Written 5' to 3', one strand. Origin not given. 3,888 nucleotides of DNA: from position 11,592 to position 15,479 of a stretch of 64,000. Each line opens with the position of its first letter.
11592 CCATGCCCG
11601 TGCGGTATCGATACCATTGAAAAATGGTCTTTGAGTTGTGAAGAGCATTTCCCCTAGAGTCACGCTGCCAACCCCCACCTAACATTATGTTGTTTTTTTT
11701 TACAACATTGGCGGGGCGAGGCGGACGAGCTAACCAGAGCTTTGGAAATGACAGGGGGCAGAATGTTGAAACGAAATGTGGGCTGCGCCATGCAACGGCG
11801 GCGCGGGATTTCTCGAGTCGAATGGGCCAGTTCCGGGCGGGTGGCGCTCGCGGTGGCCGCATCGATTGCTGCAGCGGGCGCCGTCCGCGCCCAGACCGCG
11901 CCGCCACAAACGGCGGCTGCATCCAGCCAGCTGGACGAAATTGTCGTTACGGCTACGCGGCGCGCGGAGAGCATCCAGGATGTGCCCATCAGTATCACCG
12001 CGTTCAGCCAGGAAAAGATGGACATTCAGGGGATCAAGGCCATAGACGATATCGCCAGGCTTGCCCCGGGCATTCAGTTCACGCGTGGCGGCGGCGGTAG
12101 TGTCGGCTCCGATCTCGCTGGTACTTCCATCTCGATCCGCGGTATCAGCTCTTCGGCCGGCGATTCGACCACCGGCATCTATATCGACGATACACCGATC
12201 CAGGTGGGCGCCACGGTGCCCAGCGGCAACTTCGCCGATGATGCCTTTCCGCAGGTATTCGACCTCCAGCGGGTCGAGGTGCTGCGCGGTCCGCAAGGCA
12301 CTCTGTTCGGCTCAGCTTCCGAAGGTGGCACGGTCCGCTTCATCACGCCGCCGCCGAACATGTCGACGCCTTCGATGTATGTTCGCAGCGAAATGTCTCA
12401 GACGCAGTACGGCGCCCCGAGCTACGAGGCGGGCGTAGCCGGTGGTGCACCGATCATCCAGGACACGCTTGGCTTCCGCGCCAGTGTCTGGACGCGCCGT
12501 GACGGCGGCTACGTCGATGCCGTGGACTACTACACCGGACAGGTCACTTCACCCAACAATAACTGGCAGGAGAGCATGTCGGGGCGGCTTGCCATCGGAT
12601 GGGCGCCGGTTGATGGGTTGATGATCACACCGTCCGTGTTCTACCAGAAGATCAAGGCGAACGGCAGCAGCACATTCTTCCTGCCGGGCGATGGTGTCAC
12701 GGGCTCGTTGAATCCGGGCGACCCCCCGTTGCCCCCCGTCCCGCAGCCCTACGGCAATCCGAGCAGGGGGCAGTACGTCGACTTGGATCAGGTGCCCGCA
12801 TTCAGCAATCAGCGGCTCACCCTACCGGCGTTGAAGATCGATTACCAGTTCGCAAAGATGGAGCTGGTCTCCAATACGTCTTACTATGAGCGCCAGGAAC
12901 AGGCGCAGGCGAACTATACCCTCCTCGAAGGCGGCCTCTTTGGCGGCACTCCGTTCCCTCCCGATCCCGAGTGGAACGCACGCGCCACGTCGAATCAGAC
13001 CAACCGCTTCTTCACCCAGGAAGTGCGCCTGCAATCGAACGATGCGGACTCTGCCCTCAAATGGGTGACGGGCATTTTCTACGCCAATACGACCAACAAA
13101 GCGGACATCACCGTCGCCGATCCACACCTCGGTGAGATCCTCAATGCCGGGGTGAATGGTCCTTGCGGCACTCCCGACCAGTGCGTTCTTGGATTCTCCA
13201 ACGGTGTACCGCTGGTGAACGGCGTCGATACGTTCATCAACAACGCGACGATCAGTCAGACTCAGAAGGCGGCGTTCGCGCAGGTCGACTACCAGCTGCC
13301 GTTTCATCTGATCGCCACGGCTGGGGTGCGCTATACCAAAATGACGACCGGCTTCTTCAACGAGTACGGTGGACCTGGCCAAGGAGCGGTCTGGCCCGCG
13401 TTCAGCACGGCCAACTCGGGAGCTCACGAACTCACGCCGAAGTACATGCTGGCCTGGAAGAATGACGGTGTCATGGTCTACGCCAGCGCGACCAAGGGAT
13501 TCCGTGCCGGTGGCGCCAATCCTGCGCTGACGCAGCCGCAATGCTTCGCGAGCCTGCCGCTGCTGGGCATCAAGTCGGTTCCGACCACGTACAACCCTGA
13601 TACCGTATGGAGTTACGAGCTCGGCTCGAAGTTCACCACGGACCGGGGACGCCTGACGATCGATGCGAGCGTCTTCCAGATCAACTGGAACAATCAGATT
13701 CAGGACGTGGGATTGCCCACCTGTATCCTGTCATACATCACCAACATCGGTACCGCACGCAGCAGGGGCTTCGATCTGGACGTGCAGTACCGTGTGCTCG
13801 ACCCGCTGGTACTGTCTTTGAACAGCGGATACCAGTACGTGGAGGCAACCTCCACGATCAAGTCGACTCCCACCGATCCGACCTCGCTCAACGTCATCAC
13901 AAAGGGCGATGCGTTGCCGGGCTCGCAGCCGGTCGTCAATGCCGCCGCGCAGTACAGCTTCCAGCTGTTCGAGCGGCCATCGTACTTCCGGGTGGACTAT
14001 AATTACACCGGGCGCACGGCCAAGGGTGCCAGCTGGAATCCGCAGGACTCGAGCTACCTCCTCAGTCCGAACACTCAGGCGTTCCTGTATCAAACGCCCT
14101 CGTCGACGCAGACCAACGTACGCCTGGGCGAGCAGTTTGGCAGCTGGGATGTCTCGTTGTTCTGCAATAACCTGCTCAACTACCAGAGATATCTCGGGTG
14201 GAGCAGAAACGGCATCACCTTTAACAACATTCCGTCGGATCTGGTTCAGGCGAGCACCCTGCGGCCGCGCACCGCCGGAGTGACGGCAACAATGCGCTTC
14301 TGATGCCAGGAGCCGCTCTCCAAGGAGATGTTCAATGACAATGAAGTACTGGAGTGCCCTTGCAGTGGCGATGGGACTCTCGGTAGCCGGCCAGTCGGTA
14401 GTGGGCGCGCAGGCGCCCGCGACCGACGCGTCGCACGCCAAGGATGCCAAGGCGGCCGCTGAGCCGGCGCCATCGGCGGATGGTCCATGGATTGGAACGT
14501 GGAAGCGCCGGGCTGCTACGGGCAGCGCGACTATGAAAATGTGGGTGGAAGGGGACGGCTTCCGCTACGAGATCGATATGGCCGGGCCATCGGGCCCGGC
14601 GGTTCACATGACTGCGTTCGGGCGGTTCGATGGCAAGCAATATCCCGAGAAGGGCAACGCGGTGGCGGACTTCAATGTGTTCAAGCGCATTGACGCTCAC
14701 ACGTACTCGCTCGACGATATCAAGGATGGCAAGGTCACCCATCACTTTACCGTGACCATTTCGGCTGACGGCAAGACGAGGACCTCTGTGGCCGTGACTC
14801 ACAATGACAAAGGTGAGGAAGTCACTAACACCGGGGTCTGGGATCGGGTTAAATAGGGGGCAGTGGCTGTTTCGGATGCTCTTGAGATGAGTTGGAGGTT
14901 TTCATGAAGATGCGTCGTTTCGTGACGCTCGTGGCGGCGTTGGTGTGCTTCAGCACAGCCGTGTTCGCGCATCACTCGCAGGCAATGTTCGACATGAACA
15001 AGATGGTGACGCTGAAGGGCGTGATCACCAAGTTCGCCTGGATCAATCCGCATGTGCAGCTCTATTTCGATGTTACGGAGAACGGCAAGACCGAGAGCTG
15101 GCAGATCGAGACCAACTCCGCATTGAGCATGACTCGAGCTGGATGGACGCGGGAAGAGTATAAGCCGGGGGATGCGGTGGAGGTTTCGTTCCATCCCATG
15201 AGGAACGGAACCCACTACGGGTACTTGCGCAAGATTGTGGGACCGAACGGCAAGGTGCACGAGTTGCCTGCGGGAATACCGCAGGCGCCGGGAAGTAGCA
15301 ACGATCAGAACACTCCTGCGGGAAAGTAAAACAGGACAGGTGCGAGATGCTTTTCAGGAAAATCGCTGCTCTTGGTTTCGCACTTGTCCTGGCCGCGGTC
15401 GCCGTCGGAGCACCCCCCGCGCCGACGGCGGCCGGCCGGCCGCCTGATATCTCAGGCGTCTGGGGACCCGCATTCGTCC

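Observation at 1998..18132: Six copies of one ~67-bp operator+promoter module tie at least six transcription units into a putative LysR-type regulon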

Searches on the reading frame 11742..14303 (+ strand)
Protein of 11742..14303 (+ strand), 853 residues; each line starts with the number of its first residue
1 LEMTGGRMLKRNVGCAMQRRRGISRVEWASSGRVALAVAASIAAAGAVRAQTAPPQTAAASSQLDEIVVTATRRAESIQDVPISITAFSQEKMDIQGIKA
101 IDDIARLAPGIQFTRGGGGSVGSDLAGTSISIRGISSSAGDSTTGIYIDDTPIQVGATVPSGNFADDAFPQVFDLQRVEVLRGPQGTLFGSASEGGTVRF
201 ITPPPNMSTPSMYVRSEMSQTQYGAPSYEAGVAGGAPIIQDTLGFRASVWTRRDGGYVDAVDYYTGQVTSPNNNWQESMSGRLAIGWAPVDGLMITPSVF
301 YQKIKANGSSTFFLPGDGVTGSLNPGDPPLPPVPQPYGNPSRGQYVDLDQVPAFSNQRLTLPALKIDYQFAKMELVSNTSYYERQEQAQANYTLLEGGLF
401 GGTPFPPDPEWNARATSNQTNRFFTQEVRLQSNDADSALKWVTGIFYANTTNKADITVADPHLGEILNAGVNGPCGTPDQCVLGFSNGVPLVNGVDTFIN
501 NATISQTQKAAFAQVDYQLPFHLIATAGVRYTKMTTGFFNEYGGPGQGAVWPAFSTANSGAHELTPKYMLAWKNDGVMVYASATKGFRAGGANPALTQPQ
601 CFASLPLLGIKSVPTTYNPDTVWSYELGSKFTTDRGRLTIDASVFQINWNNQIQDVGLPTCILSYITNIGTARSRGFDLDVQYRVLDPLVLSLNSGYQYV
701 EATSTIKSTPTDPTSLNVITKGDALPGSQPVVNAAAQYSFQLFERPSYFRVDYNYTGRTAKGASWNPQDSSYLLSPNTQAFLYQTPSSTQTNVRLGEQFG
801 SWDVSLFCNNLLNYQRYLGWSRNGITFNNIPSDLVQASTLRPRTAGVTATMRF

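Call 6: search_protein_families(library=pfam, proteins=[window:11742-14303:+])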
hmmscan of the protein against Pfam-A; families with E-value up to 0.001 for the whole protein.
window:11742-14303:+ (853 aa): 2 families
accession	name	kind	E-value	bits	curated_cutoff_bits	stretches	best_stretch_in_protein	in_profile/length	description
PF00593.30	TonB_dep_Rec_b-barrel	-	2.5e-34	120.3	27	1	335-811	42-436/436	TonB dependent receptor-like, beta-barrel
PF07715.20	Plug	-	2.1e-16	60.8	23.9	1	78-197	2-107/107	TonB-dependent Receptor Plug Domain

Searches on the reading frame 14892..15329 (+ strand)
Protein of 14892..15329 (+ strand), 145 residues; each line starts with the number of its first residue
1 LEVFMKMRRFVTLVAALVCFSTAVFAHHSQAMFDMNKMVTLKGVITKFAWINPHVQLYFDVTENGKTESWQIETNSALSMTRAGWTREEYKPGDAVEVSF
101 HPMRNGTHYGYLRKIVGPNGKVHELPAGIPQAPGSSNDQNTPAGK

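Call 6: search_protein_families(library=pfam, proteins=[window:14892-15329:+])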
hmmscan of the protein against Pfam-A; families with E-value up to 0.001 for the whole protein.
window:14892-15329:+ (145 aa): 1 family
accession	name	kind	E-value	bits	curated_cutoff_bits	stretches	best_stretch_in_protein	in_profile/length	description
PF19649.4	DUF6152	-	1.7e-31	108.6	27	1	17-110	2-96/98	Family of unknown function (DUF6152)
